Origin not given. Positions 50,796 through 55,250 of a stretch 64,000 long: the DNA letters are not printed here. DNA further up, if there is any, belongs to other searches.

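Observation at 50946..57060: Gene cluster: one-blade RCC1 mini-lipoprotein, two small beta-barrels, then a 1384-aa lipoprotein with ~21 six-Cys repeats and an RCC1 propeller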

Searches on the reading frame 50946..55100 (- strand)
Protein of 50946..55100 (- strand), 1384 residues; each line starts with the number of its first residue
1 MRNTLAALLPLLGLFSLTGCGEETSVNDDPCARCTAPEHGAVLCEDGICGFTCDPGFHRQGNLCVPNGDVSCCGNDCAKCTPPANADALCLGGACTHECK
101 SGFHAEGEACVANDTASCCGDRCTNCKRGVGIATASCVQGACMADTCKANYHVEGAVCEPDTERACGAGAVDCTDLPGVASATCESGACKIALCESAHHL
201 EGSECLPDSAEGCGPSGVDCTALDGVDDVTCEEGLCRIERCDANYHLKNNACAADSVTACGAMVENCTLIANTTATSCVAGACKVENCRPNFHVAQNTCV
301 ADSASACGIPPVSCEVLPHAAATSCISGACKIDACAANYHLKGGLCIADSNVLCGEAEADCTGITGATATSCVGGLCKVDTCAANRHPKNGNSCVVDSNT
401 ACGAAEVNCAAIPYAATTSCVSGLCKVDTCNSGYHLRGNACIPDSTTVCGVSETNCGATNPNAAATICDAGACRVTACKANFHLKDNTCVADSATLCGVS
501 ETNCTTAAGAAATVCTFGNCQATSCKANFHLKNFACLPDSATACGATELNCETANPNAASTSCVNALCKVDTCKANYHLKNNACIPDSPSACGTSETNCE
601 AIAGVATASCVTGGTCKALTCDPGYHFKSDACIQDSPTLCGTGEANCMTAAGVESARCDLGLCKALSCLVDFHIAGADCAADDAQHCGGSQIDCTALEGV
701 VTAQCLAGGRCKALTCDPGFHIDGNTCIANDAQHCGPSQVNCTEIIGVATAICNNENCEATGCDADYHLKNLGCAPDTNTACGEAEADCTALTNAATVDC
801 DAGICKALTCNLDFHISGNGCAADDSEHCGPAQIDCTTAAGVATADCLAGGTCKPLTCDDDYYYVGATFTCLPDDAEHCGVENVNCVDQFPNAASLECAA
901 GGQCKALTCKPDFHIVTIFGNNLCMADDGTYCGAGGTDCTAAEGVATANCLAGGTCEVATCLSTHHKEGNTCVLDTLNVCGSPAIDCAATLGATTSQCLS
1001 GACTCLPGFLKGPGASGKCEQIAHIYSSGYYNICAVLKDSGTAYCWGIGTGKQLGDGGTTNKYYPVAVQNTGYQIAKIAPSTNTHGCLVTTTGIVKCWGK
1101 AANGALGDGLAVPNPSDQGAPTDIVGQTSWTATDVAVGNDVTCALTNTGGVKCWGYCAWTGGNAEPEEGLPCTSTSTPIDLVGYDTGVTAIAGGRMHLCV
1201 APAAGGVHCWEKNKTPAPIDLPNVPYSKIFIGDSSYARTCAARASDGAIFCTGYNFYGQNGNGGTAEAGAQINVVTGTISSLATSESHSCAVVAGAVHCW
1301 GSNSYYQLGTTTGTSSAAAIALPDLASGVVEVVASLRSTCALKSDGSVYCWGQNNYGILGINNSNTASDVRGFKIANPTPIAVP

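Call 3: search_protein_families(library=pfam, proteins=[window:50946-55100:-], max_evalue=0.1)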
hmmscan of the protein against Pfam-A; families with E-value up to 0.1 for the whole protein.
window:50946-55100:- (1384 aa): 4 families
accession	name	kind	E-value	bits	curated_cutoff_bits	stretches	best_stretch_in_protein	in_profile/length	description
PF21671.2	CPL1-like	-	8.6e-53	176.7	27.4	10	215-250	20-55/60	Protein CPL1-like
PF25390.1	WD40_RLD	-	1.2e-36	127.3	150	2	1238-1366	152-285/363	RCC1-like domain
PF13540.12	RCC1_2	-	2e-24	85.1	22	6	1329-1357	1-29/30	Regulator of chromosome condensation (RCC1) repeat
PF00415.24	RCC1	-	5.6e-21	75.3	21.7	4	1345-1366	1-22/50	Regulator of chromosome condensation (RCC1) repeat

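Call 4: search_protein_families(library=ncbifam, proteins=[window:50946-55100:-], max_evalue=0.1)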
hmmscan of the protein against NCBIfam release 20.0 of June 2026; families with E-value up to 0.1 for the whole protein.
window:50946-55100:- (1384 aa): 0 families

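Call 26: find_homologous_proteins(query=window:50946-55100:-, max_evalue=1e-10)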
Query window:50946-55100:- (1384 aa): 35 proteins with E <= 1e-10 among 7649 candidates.
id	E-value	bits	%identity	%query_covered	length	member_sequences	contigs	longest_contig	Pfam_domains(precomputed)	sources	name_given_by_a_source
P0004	3.7e-210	719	32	79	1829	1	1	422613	PF00415.25,PF13540.13,PF21671.3,PF25390.2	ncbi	-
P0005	4.8e-137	477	36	55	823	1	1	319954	PF00415.25,PF13540.13,PF21671.3,PF25390.2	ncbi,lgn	-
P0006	1.8e-70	256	37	39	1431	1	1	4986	-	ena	-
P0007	2.7e-60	222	35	43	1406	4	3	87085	-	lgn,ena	-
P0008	5.2e-59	218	35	45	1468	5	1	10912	-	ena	-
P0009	1.1e-55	207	33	24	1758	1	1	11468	PF11617.14,PF00415.25,PF13927.13,PF13540.13,PF25384.2,PF25390.2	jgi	jgi:alpha-tubulin suppressor-like RCC1 family protein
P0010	2.5e-53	199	35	24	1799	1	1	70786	PF11617.14,PF00415.25,PF13540.13,PF25384.2,PF25390.2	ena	-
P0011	6.0e-52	195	32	25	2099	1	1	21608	PF11617.14,PF00415.25,PF13540.13,PF25384.2,PF25390.2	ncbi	-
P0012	7.0e-52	194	36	20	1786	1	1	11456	PF07679.23,PF11617.14,PF00415.25,PF13540.13,PF25384.2,PF25390.2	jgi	jgi:alpha-tubulin suppressor-like RCC1 family protein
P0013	8.8e-52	194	33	52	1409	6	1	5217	PF01839.30,PF13517.13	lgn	-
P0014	1.7e-51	193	37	23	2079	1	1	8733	PF17963.8,PF00415.25,PF13540.13,PF25384.2,PF25390.2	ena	-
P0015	2.6e-46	176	30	26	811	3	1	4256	PF00415.25,PF13540.13,PF25384.2,PF25390.2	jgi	-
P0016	1.1e-41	161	29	62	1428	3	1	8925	PF03382.21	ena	-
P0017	4.4e-38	149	31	44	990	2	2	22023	PF21671.3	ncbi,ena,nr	ncbi:MAG: hypothetical protein IKY83_02925 [Proteobacteria bacterium]|nr:hypothetical protein [Pseud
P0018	6.1e-36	141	32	28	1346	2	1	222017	PF01839.30,PF13517.13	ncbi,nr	ncbi:MAG: VCBS repeat-containing protein [Myxococcales bacterium]|nr:VCBS repeat-containing protein 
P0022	3.1e-31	126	30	25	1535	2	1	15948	PF17963.8,PF17892.8,PF00415.25,PF17803.8,PF13540.13,PF25384.2,PF25390.2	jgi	jgi:alpha-tubulin suppressor-like RCC1 family protein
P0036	5.4e-16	75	32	23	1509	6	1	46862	PF01839.30,PF13517.13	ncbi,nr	ncbi:MAG: hypothetical protein GQE15_12435 [Archangiaceae bacterium]|nr:hypothetical protein [Archan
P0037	4.9e-14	69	26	39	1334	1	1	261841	-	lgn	-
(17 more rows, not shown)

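Call 28: find_encoding_contigs(protein=P0004, flank=10000, max_places=2)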
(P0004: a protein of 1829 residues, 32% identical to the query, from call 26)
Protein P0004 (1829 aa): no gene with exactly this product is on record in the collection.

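Call 29: find_encoding_contigs(protein=P0007, flank=10000, max_places=2)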
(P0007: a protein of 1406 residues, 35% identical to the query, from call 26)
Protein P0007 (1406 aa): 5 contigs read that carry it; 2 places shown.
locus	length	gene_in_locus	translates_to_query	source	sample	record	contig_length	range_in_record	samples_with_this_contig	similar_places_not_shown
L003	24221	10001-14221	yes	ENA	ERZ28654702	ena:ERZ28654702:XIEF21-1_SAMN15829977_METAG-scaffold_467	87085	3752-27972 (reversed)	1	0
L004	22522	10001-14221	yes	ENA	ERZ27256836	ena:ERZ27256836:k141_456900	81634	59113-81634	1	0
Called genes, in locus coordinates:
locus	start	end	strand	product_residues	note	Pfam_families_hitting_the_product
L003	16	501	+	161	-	-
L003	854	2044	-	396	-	PF00871:Acetate_kinase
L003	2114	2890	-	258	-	-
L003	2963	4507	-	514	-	PF01515:PTA_PTB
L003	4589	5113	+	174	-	-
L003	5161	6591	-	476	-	-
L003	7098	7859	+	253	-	PF04999:FtsL (weak)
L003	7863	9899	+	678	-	PF03717:PBP_dimer, PF00905:Transpeptidase, PF03793:PASTA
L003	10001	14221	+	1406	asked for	-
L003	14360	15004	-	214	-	PF00027:cNMP_binding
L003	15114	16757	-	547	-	PF05299:Peptidase_M61 (weak), PF17820:PDZ_6 (faint)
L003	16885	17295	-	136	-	PF01327:Pep_deformylase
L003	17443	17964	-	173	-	-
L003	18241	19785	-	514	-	PF01336:tRNA_anti-codon, PF00152:tRNA-synt_2, PF01409:tRNA-synt_2d (faint)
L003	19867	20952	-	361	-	PF03462:PCRF, PF00472:RF-1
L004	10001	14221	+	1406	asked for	-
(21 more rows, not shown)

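Call 30: find_encoding_contigs(protein=P0018, flank=10000, max_places=2)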
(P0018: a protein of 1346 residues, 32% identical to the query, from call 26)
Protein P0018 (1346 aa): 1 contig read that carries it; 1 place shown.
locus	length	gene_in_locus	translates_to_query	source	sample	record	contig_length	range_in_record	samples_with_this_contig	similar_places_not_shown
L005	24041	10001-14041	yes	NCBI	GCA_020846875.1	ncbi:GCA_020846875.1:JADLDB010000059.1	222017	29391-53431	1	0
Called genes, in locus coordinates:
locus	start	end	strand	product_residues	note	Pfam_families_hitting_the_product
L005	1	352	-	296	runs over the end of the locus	PF10727:Rossmann-like (weak), PF03807:F420_oxidored, PF10728:DUF2520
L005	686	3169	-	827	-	PF13191:AAA_16 (weak), PF00004:AAA, PF17871:AAA_lid_9, PF00158:Sigma54_activat (weak), PF00004:AAA, PF07724:AAA_2, PF07728:AAA_5, PF10431:ClpB_D2-small, +3 more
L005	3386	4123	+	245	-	PF04893:Yip1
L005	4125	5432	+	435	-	PF02321:OEP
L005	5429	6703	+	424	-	PF25917:BSH_RND, PF25973:BSH_CzcB (weak), PF25984:BSH_YknX (faint), PF25954:Beta-barrel_RND_2 (faint), PF25990:Beta-barrel_YknX, PF25975:CzcB_C (faint), PF25967:RND-MFP_C (weak), PF25989:YknX_C (weak)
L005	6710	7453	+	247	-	PF00005:ABC_tran, PF13304:AAA_21 (faint)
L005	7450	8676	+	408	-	PF12704:MacB_PCD, PF02687:FtsX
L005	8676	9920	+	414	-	PF12704:MacB_PCD, PF02687:FtsX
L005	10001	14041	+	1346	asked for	PF01839:FG-GAP (faint), PF13517:FG-GAP_3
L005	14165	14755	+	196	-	-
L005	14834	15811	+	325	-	PF00348:polyprenyl_synt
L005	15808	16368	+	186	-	PF12802:MarR_2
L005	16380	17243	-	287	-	PF01553:Acyltransferase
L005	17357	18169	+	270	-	PF00561:Abhydrolase_1, PF12146:Hydrolase_4, PF12697:Abhydrolase_6, PF12695:Abhydrolase_5 (faint)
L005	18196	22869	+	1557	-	PF17892:Cadherin_5 (faint), PF17963:Big_9 (faint), PF02128:Peptidase_M36, PF17803:Cadherin_4 (faint), PF02225:PA, PF18911:PKD_4 (faint), PF22352:K319L-like_PKD (weak), PF22352:K319L-like_PKD, +1 more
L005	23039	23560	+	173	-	PF13772:AIG2_2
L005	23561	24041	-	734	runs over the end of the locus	PF22019:GlgB_N, PF02922:CBM_48, PF00128:Alpha-amylase (weak), PF02806:Alpha-amylase_C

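Call 75: find_encoding_contigs(protein=P0017, flank=6000, max_places=1)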
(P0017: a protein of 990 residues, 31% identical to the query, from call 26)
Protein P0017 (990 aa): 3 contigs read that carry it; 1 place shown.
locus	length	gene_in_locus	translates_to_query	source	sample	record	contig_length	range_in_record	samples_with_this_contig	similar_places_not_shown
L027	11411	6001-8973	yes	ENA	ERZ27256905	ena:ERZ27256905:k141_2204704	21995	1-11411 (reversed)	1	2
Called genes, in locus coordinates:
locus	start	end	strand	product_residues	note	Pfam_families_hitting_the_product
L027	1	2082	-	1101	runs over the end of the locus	-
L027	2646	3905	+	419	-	PF07969:Amidohydro_3 (faint), PF01979:Amidohydro_1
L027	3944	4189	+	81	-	PF12637:TSCPD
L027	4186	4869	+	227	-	-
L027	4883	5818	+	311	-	PF01370:Epimerase, PF04321:RmlD_sub_bind, PF16363:GDP_Man_Dehyd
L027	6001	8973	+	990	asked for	PF21671:CPL1-like (weak)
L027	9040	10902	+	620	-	PF21671:CPL1-like (faint)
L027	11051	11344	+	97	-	-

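Call 76: find_encoding_contigs(protein=P0037, flank=6000, max_places=1)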
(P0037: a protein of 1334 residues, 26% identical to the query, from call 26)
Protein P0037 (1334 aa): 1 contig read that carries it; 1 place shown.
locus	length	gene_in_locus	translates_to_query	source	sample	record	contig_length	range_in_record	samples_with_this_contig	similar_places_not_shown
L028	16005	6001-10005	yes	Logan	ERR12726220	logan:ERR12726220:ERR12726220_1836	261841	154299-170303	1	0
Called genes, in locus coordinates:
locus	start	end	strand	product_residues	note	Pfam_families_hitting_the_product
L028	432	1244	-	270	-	-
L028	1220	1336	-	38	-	-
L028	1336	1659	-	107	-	PF12599:DUF3768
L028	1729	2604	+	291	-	-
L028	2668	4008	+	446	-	PF00004:AAA (weak)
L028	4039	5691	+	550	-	PF13203:DUF2201_N, PF09967:DUF2201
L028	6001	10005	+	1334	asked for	-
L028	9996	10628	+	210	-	-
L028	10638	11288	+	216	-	-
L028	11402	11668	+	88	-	-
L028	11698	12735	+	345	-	-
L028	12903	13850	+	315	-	PF14226:DIOX_N, PF03171:2OG-FeII_Oxy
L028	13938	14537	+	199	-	PF00596:Aldolase_II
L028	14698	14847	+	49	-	-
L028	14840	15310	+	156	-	-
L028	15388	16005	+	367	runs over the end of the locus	PF05359:DUF748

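Call 77: find_encoding_contigs(protein=P0036, flank=6000, max_places=1)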
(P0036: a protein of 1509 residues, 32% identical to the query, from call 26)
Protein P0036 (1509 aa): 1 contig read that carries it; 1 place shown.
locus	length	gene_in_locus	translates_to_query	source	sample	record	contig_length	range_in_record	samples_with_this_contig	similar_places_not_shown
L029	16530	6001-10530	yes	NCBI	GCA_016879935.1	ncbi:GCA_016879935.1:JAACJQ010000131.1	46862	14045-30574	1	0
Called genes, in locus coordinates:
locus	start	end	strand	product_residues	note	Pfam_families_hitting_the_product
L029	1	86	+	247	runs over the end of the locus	PF04893:Yip1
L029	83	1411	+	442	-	PF02321:OEP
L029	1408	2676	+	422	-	PF25917:BSH_RND, PF25973:BSH_CzcB (weak), PF25984:BSH_YknX (weak), PF25997:BSH_YhbJ (faint), PF25885:HH_EMRA (faint), PF25990:Beta-barrel_YknX, PF25967:RND-MFP_C (weak)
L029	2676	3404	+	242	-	PF02463:SMC_N (weak), PF00005:ABC_tran, PF13304:AAA_21 (faint)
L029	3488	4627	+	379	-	PF12704:MacB_PCD, PF02687:FtsX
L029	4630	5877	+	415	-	PF12704:MacB_PCD, PF02687:FtsX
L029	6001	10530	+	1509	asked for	PF01839:FG-GAP (faint), PF13517:FG-GAP_3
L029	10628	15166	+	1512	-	PF01839:FG-GAP (faint), PF13517:FG-GAP_3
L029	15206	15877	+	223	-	PF00877:NLPC_P60 (faint)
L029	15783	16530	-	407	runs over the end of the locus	PF07396:Porin_O_P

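Call 78: find_encoding_contigs(protein=P0008, flank=6000, max_places=1)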
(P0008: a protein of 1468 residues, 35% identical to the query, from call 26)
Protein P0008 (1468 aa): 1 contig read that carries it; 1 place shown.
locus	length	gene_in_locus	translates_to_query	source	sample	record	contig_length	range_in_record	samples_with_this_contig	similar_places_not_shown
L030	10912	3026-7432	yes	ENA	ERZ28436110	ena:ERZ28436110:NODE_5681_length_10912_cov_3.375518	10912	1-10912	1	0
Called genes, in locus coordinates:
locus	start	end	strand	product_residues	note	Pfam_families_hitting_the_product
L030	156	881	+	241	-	PF04999:FtsL (weak)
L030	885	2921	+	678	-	PF03717:PBP_dimer, PF00905:Transpeptidase, PF03793:PASTA (weak)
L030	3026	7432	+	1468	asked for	-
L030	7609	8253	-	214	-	PF00027:cNMP_binding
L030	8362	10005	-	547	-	PF05299:Peptidase_M61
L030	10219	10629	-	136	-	PF01327:Pep_deformylase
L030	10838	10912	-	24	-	?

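Call 82: search_protein_families(library=pfam, proteins=[L028:9996-10625:+, L028:10638-11285:+, L028:6001-10002:+, L005:14165-14752:+, L027:9040-10899:+], max_evalue=1)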
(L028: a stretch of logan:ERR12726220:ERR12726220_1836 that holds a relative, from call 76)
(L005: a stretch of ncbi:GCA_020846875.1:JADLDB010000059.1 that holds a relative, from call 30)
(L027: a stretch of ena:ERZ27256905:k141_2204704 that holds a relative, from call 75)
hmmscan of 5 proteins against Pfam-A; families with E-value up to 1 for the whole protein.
L028:9996-10625:+ (210 aa): 1 family
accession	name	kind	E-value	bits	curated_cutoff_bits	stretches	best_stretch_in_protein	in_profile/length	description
PF06308.16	ErmC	-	0.14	13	25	1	114-129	13-28/31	23S rRNA methylastransferase leader peptide (ErmCL)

L028:10638-11285:+ (216 aa): 1 family
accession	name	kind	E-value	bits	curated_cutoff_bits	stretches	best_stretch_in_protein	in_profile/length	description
PF20715.2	DUF6827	-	0.092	13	26.9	1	25-81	47-103/158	Domain of unknown function (DUF6827)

L028:6001-10002:+ (1334 aa): 1 family
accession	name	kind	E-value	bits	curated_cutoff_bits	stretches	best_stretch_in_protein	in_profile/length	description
PF08309.17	LVIVD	-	0.0054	16.5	20.2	1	294-327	2-35/42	LVIVD repeat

L005:14165-14752:+ (196 aa): 0 families

L027:9040-10899:+ (620 aa): 1 family
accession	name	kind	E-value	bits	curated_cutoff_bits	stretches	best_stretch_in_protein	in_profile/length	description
PF21671.2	CPL1-like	-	1.4e-07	31.9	27.4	3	416-457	20-59/60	Protein CPL1-like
